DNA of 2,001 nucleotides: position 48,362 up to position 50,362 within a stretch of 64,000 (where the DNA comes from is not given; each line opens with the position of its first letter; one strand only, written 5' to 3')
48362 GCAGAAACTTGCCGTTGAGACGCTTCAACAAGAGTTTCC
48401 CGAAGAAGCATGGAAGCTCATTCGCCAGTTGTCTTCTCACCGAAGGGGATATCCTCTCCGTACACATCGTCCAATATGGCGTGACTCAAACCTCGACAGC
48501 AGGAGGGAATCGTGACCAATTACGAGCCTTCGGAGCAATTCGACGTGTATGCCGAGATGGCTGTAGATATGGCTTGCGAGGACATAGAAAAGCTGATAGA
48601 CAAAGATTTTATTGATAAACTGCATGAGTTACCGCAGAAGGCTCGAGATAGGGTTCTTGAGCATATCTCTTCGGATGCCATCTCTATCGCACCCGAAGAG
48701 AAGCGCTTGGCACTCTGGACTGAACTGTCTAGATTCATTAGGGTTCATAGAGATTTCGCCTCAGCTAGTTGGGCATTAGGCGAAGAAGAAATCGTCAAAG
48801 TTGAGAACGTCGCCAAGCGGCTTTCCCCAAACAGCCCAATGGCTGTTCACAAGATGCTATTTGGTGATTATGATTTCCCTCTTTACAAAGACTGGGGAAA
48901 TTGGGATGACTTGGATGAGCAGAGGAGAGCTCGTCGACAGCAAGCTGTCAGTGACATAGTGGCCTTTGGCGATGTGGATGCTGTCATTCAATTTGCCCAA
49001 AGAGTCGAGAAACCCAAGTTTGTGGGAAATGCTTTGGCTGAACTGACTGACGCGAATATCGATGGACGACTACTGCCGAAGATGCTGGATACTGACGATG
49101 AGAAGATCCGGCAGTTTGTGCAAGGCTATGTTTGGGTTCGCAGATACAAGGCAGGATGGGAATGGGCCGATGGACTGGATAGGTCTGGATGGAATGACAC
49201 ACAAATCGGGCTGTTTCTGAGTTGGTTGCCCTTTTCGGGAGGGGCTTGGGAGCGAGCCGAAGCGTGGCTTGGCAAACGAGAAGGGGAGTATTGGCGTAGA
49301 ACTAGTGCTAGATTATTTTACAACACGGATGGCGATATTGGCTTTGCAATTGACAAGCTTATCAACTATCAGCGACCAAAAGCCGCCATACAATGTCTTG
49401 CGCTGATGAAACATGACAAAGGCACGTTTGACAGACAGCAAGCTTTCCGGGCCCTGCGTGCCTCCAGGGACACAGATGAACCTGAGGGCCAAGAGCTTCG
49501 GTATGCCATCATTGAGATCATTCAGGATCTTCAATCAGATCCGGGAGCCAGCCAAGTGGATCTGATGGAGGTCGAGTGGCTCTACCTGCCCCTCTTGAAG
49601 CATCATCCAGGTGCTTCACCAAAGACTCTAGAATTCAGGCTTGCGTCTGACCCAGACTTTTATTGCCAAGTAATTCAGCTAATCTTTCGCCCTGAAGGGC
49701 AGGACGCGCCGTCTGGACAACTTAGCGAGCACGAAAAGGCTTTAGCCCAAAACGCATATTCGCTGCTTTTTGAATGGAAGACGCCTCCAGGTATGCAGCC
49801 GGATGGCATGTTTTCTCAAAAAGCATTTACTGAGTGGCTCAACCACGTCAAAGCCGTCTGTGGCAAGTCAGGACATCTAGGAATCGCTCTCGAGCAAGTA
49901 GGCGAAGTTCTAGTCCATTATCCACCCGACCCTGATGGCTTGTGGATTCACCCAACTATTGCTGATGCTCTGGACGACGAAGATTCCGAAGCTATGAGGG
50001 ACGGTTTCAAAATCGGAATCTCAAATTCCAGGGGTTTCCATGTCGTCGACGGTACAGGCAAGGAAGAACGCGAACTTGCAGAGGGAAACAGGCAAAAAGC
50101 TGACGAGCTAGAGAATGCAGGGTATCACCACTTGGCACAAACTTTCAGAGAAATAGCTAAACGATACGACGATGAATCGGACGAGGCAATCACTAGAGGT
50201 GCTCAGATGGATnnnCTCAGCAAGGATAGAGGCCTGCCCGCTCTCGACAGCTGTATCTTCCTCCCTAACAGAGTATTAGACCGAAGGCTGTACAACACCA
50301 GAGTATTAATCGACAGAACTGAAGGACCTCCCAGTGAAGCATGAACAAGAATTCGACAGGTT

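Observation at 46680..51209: Low-GC three-gene cassette: restriction-fold-headed helical protein + coupled helical partner + minimal SMODS/CD-NTase-like nucleotidyltransferase (candidate undescribed defence/signalling system)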

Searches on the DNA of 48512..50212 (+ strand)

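Call 33: search_dna_similar(query=L083:8111-11674:+, collection=ecoli_genomes, mode=distant, max_rows=10)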
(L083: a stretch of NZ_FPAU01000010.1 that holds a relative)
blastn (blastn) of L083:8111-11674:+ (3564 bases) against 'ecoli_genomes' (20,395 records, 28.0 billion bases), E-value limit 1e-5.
Records with a match: 8; places in all: 9; records where one place covers at least 80% of the query: 7.
Genomes with a match: 8 of 5426; with a place that covers at least 80% of the query: 7. Places per genome that has any: lowest 1, median 1, highest 2. On chromosomes: 9 places; on plasmids: 0.
Best place of each record, by identity: 80-90% 8.
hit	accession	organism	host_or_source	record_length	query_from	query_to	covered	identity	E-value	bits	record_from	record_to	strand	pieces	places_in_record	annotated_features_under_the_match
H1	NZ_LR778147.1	Escherichia coli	sediment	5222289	12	3557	99%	85.0%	0e+0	3995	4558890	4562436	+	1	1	hypothetical protein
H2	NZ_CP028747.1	Escherichia coli strain A28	Tachyglossus aculeatus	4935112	12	3557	99%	85.0%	0e+0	3991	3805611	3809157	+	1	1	hypothetical protein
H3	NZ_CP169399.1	Escherichia coli strain MFDS1022581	Animal source foods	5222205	12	3557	99%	85.0%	0e+0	3991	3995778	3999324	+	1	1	hypothetical protein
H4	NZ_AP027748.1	Escherichia coli strain 2017.02.03CC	Homo sapiens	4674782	12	3557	99%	84.9%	0e+0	3986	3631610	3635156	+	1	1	hypothetical protein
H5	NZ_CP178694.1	Escherichia coli strain VTB97432v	Chicken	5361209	12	3557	99%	84.9%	0e+0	3986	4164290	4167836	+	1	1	hypothetical protein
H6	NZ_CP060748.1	Escherichia coli strain EC96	Homo sapiens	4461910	12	3557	99%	84.9%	0e+0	3982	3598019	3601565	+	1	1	hypothetical protein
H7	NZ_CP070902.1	Escherichia coli strain 99COLEC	Homo sapiens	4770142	12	3557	99%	84.9%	0e+0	3982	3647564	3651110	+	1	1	hypothetical protein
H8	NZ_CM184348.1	Escherichia coli strain ES4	Aquarana catesbeiana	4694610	2098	3557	41%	83.6%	0e+0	1552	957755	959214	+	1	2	hypothetical protein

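Call 36: get_annotated_region(hit=H1, flank=9000)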
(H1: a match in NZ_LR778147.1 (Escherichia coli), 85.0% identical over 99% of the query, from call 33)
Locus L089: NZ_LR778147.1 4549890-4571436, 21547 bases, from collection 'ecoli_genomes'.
description: Escherichia coli isolate SC418 chromosome 1
organism: Escherichia coli (NCBI taxid 562)
replicon: chromosome; assembly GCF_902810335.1
host: -; source: sediment; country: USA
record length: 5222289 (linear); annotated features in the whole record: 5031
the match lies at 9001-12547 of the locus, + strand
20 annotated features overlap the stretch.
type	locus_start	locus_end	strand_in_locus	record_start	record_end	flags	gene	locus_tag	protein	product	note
CDS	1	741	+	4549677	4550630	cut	paoD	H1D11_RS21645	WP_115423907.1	molybdenum cofactor insertion chaperone PaoD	-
CDS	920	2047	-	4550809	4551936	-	-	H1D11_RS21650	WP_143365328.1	MFS transporter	-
CDS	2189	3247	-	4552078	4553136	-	-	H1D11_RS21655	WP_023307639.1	alpha/beta hydrolase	-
CDS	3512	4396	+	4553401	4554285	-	-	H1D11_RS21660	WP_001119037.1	LysR family transcriptional regulator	-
CDS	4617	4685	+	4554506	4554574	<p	-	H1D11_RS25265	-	small membrane protein YkgR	incomplete; partial in the middle of a contig; missing N-terminus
CDS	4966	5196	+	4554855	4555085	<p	-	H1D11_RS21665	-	LysR substrate-binding domain-containing protein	incomplete; partial in the middle of a contig; missing N-terminus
CDS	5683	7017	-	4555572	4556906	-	-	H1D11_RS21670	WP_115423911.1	PLP-dependent aminotransferase family protein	-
CDS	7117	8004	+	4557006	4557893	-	-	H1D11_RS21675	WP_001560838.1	DMT family transporter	-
CDS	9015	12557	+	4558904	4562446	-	-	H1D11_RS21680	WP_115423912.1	hypothetical protein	-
CDS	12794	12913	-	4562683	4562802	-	-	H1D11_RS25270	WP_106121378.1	capsid protein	-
CDS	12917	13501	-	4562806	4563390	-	-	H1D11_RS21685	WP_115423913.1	tail fiber assembly protein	-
CDS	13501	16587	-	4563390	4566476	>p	-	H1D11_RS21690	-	prophage tail fiber N-terminal domain-containing protein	incomplete; partial in the middle of a contig; missing N-terminus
CDS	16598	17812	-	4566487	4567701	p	-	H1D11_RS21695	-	IS3-like element ISEc31 family transposase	frameshifted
CDS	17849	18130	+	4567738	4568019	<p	yfdR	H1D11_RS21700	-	5'-deoxynucleotidase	incomplete; partial in the middle of a contig; missing N-terminus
CDS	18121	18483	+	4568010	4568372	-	-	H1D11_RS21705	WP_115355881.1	hypothetical protein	-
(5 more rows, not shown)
